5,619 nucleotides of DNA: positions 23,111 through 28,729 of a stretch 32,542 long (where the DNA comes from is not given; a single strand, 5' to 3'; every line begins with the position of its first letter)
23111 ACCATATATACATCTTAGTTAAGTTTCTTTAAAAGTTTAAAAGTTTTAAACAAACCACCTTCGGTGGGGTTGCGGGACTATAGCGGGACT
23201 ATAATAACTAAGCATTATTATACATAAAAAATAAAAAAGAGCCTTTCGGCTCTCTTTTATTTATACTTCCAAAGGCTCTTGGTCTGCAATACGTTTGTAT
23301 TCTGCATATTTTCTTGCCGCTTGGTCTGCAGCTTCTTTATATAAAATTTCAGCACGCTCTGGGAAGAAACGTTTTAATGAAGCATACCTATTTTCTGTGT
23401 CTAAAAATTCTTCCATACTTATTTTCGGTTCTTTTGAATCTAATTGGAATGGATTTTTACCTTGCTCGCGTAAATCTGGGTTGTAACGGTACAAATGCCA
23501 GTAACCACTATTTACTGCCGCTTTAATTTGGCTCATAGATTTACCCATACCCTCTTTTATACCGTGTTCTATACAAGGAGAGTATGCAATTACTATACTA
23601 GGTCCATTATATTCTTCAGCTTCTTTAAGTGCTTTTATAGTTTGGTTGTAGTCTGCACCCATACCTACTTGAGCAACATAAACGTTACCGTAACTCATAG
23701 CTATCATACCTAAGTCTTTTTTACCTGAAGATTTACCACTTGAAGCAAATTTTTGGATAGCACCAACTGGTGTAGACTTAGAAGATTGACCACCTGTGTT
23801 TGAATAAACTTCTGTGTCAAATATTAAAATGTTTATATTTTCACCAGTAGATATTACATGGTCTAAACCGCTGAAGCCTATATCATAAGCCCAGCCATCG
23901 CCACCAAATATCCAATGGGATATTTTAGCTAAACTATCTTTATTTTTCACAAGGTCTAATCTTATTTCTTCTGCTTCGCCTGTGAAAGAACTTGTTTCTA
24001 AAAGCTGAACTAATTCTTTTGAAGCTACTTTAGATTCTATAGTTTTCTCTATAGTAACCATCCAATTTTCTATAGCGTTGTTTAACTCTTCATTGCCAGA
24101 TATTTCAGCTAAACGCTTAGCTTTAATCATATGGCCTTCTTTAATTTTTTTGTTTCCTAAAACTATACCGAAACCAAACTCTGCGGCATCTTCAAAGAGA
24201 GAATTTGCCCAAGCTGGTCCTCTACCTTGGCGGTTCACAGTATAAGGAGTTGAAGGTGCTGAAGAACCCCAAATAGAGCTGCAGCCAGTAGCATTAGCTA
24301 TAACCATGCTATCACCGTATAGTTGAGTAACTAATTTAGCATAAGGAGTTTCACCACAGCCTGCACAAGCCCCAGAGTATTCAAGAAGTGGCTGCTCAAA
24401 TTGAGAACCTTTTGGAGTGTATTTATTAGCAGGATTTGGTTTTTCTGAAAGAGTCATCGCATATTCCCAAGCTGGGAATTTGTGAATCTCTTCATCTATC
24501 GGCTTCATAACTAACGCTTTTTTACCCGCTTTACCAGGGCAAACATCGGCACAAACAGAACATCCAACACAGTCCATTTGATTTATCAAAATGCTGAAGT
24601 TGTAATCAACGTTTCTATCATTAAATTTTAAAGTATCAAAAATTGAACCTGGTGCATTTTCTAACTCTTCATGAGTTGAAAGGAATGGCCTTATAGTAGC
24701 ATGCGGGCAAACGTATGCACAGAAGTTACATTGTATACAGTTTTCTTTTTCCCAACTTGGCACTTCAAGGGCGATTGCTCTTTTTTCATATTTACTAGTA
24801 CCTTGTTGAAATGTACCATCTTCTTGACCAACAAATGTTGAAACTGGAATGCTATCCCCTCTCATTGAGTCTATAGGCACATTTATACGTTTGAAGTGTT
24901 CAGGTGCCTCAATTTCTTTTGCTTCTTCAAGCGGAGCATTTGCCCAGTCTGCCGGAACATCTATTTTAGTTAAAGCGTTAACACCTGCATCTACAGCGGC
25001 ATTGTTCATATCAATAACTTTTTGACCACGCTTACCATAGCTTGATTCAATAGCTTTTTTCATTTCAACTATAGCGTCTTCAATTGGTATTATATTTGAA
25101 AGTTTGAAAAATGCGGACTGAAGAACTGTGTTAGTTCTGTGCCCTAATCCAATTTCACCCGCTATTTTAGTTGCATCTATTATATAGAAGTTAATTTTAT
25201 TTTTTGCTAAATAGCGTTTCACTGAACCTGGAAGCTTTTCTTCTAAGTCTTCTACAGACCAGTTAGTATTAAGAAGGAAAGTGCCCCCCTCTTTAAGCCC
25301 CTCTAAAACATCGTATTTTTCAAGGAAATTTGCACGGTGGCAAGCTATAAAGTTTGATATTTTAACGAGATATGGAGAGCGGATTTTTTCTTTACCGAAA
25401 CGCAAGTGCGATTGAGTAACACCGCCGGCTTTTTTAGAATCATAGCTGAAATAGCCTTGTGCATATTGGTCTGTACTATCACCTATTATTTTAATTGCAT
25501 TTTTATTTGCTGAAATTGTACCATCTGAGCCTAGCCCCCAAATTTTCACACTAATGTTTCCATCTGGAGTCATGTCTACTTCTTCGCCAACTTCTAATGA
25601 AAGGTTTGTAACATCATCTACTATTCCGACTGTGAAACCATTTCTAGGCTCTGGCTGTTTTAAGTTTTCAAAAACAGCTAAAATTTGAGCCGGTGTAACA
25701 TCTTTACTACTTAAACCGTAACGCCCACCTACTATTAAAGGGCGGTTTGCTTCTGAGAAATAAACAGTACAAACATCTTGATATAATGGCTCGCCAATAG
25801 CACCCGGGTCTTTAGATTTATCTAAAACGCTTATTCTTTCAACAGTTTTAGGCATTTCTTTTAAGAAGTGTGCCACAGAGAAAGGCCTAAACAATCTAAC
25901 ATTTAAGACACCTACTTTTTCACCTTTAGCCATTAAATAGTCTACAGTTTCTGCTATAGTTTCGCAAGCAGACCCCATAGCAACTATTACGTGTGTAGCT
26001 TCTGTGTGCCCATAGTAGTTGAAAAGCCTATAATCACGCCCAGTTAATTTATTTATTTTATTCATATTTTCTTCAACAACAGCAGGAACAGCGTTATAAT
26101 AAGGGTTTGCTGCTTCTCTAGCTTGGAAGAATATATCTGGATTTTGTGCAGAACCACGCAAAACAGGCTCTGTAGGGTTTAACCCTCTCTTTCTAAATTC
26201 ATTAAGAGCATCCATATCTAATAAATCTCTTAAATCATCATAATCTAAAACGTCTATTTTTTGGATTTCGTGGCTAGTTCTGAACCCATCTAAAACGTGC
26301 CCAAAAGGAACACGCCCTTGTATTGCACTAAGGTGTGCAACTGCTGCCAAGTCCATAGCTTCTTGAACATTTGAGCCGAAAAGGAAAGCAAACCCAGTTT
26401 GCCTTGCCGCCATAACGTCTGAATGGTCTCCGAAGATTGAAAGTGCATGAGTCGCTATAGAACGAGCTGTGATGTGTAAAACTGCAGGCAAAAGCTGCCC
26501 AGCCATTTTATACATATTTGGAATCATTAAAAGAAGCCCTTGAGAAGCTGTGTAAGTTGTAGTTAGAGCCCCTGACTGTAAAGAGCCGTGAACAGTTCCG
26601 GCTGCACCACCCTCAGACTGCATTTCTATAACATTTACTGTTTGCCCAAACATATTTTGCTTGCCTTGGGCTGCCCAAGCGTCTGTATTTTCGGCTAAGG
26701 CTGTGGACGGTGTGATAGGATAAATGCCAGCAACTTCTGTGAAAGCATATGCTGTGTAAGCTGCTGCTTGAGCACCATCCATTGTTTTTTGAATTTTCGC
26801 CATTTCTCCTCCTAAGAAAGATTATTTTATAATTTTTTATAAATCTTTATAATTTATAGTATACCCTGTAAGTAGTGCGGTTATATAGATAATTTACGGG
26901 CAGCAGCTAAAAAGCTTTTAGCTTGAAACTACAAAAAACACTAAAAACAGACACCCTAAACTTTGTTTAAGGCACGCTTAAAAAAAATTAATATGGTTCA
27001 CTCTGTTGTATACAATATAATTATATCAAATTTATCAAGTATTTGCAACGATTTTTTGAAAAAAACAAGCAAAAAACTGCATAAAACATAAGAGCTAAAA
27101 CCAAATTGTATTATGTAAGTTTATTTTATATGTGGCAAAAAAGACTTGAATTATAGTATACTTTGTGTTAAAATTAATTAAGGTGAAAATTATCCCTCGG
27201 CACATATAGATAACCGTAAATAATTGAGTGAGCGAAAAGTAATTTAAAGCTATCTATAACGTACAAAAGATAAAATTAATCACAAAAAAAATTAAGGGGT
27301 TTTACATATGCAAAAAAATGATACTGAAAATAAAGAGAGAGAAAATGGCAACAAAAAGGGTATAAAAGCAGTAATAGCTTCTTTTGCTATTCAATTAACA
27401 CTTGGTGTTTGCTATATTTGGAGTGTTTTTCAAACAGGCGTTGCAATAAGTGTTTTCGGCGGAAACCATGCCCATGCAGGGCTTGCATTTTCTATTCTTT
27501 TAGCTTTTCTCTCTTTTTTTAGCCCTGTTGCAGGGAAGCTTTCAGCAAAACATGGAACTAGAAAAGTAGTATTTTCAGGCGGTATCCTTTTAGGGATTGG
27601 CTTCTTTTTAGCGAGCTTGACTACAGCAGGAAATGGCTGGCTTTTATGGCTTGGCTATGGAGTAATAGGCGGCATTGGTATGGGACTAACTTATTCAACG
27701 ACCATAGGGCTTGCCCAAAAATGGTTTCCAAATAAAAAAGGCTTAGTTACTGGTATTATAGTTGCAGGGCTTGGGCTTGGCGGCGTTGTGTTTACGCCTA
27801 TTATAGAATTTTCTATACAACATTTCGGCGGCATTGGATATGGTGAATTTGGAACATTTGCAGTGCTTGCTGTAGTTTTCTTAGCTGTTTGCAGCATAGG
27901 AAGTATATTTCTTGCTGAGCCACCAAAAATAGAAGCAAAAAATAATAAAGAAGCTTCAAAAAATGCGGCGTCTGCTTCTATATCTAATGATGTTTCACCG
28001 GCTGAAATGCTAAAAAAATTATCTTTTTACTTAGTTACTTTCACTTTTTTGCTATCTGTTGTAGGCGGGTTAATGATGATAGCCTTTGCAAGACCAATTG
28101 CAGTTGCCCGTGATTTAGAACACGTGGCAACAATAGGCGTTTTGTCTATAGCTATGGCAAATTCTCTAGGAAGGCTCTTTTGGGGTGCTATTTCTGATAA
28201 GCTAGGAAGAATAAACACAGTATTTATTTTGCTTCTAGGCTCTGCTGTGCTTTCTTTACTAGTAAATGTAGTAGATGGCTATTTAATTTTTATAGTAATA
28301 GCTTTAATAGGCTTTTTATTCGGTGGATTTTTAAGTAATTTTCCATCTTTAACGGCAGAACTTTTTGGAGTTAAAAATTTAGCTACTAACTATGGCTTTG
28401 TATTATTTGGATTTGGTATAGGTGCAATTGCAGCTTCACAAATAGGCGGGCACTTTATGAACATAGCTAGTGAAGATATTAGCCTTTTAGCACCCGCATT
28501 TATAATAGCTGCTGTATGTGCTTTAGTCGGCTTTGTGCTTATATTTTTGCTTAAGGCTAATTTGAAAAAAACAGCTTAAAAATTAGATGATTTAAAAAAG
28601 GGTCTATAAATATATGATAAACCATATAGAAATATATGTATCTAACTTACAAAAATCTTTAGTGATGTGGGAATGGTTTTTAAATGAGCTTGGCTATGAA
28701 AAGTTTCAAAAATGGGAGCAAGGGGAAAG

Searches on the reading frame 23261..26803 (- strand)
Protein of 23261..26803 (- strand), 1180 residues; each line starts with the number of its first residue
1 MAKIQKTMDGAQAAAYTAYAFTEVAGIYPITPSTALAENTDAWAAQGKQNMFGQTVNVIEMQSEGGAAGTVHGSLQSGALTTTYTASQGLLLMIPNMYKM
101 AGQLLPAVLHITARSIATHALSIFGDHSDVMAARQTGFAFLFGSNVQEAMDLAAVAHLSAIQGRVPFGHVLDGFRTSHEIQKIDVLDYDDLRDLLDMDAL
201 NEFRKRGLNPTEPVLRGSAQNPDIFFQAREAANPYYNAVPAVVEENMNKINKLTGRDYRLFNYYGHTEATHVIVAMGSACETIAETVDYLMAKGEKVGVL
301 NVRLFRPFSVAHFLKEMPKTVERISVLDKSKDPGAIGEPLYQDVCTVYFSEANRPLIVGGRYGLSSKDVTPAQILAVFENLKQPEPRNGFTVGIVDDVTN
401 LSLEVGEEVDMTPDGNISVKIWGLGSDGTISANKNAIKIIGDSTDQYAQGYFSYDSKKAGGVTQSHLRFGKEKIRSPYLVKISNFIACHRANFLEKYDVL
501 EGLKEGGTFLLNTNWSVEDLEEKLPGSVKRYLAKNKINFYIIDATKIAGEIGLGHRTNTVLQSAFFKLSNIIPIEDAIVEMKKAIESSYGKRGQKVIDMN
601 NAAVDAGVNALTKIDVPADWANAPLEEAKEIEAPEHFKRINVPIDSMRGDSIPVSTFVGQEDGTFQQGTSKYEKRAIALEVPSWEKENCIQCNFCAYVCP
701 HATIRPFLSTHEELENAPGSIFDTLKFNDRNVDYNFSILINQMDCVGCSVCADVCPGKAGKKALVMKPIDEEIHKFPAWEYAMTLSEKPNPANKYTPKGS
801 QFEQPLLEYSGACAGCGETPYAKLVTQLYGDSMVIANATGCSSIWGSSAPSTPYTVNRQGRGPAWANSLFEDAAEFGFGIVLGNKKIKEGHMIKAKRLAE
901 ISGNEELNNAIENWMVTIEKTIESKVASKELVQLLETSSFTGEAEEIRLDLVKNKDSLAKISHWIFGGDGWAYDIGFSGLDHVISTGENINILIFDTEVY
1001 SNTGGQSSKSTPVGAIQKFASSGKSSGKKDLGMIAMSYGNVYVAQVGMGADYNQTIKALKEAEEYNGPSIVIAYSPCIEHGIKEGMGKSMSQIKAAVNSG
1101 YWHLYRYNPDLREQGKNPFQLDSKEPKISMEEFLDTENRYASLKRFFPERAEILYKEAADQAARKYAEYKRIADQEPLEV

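Call 32: search_protein_families(library=pfam, proteins=[window:23261-26803:-], max_evalue=0.0001)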
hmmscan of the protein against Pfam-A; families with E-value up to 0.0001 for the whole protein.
window:23261-26803:- (1180 aa): 12 families
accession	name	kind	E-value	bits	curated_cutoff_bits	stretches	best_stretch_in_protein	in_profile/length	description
PF01855.24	POR_N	-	3.3e-77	259.8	27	1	19-247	4-230/231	Pyruvate flavodoxin/ferredoxin oxidoreductase, thiamine diP-bdg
PF01558.24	POR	-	1.5e-32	113.6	27.4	1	425-608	1-172/173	Pyruvate ferredoxin/flavodoxin oxidoreductase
PF10371.14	EKR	-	3.4e-16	59.2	27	1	630-678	9-55/55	Domain of unknown function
PF17147.9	PFOR_II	-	2.1e-14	54.2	27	1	269-374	1-102/102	Pyruvate:ferredoxin oxidoreductase core domain II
PF02775.26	TPP_enzyme_C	-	2.3e-09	37.7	21.9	1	964-1072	50-150/151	Thiamine pyrophosphate enzyme, C-terminal TPP binding domain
PF12838.12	Fer4_7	-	6.3e-09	36.6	27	1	688-758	1-51/52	4Fe-4S dicluster domain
PF14697.11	Fer4_21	-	4.8e-07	30.2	35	0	740-756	36-52/59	4Fe-4S dicluster domain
PF13484.11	Fer4_16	-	2.3e-06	28.7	30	1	688-756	1-64/66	4Fe-4S double cluster binding domain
PF12797.12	Fer4_2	-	3e-06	27.2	24.5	0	682-700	3-21/22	4Fe-4S binding domain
PF00037.32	Fer4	-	7.2e-06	26.1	21.1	0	684-704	3-23/24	4Fe-4S binding domain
PF13187.11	Fer4_9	-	1.6e-05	25.3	27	1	688-758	1-50/52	4Fe-4S dicluster domain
PF12837.12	Fer4_6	-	3.9e-05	23.8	25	1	681-702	1-22/24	4Fe-4S binding domain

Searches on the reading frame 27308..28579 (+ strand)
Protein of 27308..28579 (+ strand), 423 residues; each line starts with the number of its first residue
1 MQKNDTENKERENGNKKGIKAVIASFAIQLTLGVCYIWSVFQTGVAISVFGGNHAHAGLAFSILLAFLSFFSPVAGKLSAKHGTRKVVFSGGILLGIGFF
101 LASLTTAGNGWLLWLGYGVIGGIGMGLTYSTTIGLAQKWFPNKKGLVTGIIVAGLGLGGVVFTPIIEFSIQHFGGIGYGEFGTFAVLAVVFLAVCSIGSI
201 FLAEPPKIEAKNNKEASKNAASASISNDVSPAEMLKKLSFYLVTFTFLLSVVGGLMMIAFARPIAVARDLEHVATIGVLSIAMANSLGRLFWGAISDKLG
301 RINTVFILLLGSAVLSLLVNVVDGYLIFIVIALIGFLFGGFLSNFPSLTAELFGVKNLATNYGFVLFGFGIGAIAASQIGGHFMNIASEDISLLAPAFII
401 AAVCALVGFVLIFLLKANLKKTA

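Call 32: search_protein_families(library=pfam, proteins=[window:27308-28579:+], max_evalue=0.0001)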
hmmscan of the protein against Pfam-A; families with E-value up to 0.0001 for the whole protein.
window:27308-28579:+ (423 aa): 1 family
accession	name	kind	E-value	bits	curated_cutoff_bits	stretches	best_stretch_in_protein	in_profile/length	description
PF07690.21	MFS_1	-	1.9e-32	113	33.4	2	37-283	15-248/347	Major Facilitator Superfamily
